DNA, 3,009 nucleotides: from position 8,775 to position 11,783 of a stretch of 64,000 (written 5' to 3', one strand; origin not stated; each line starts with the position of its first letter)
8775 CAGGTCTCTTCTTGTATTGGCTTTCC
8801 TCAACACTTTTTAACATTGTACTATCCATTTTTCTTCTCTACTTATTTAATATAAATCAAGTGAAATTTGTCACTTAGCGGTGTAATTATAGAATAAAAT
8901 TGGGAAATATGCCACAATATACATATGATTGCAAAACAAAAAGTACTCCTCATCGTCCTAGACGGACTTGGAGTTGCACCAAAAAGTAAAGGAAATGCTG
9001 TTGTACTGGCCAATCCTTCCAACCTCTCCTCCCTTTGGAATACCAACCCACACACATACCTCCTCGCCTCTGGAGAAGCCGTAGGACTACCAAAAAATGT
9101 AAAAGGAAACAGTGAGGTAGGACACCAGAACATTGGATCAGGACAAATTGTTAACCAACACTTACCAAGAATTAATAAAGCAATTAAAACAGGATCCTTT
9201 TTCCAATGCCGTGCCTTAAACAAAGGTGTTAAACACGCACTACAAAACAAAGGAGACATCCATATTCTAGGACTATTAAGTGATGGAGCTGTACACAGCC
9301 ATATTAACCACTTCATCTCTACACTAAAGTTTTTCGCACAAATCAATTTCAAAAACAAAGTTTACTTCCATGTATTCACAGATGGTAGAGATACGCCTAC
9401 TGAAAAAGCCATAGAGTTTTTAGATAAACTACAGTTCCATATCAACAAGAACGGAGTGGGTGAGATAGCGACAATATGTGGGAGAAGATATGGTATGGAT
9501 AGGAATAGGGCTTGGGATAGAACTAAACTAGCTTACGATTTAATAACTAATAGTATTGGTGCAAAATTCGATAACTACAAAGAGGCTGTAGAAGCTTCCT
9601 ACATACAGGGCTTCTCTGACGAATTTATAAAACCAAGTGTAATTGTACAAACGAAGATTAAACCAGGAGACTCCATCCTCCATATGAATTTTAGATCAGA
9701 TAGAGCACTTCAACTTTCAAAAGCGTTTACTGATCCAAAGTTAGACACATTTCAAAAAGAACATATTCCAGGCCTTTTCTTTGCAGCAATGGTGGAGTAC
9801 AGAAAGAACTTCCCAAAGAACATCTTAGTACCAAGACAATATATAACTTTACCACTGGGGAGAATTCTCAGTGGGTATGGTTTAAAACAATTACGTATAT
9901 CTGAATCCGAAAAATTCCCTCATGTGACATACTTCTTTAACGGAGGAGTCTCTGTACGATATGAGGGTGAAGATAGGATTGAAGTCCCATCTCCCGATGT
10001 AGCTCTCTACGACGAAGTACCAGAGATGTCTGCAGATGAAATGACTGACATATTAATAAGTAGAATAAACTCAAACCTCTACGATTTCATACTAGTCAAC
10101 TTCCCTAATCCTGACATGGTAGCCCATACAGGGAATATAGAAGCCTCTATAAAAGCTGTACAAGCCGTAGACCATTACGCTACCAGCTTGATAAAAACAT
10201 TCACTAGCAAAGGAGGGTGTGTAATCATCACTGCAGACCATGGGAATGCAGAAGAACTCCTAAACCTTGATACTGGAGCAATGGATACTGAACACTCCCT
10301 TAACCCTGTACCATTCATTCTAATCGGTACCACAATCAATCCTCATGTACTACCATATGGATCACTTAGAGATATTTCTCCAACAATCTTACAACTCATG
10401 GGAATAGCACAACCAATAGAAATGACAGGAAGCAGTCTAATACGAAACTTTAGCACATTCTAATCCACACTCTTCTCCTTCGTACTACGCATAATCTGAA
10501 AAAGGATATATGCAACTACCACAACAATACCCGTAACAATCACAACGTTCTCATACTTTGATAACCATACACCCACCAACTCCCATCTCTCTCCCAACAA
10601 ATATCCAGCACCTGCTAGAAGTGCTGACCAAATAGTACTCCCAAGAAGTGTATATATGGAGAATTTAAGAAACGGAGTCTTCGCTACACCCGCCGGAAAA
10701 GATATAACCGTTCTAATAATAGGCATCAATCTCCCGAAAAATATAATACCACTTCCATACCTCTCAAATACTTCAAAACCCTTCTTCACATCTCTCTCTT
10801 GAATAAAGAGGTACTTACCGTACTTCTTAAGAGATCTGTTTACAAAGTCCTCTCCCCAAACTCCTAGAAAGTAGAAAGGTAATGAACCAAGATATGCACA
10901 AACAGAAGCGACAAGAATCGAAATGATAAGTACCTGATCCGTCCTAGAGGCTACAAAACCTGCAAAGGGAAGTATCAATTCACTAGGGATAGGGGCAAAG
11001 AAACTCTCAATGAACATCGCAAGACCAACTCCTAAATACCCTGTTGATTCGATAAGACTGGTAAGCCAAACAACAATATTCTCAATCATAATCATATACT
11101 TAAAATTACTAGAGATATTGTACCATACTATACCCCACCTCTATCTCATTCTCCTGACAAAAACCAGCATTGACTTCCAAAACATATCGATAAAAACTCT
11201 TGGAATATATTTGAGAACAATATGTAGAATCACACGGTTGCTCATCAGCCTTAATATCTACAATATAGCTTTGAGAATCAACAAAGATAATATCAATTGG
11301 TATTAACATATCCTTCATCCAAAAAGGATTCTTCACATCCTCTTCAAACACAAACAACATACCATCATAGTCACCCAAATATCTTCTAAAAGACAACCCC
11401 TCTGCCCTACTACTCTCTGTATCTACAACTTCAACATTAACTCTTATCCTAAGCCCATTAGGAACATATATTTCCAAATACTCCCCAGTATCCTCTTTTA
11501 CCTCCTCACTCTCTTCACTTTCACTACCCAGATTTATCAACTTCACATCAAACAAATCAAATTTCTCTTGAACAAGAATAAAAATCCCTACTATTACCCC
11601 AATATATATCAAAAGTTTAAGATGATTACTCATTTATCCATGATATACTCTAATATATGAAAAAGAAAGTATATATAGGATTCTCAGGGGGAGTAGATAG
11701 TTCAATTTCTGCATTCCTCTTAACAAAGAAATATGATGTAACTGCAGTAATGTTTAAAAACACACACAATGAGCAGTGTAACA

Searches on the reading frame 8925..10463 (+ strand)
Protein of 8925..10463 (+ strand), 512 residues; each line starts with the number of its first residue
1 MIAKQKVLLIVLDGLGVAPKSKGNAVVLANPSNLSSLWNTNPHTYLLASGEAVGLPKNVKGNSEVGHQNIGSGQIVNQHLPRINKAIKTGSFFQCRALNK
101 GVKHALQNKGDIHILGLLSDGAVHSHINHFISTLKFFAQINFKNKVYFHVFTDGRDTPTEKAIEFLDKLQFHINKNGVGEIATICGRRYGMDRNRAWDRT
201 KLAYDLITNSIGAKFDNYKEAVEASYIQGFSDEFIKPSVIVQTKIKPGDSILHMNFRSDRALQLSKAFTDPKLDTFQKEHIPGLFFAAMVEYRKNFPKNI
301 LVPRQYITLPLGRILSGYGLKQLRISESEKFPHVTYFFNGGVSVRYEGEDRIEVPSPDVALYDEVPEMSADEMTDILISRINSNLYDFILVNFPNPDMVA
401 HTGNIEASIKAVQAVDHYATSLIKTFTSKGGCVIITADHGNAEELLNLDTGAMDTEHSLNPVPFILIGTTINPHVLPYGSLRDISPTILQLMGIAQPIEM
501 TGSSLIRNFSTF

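Call 56: search_protein_families(library=pfam, proteins=[window:8925-10463:+], max_evalue=0.00001)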
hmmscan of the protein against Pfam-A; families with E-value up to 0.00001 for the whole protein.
window:8925-10463:+ (512 aa): 2 families
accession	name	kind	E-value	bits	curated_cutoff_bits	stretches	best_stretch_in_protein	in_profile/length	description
PF01676.23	Metalloenzyme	-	6.6e-69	232.6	24.3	1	5-495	1-251/252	Metalloenzyme superfamily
PF06415.18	iPGM_N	-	1e-66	225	27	1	83-293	1-216/217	BPG-independent PGAM N-terminus (iPGM_N)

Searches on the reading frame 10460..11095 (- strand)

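Call 56: search_protein_families(library=pfam, proteins=[window:10460-11095:-], max_evalue=0.00001)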
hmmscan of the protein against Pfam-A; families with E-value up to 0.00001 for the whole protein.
window:10460-11095:- (211 aa): 1 family
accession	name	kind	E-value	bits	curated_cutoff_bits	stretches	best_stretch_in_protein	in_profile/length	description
PF09335.16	VTT_dom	-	6e-18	65.9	33.9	1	36-166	1-123/123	VTT domain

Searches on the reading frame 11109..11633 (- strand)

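Call 59: search_protein_families(library=pfam, proteins=[window:11109-11633:-], max_evalue=0.00001)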
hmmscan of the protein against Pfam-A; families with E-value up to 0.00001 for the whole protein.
window:11109-11633:- (174 aa): 1 family
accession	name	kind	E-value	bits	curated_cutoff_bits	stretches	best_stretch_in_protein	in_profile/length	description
PF02643.20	DUF192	-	8.5e-30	103.2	27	1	65-169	1-93/96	Uncharacterized ACR, COG1430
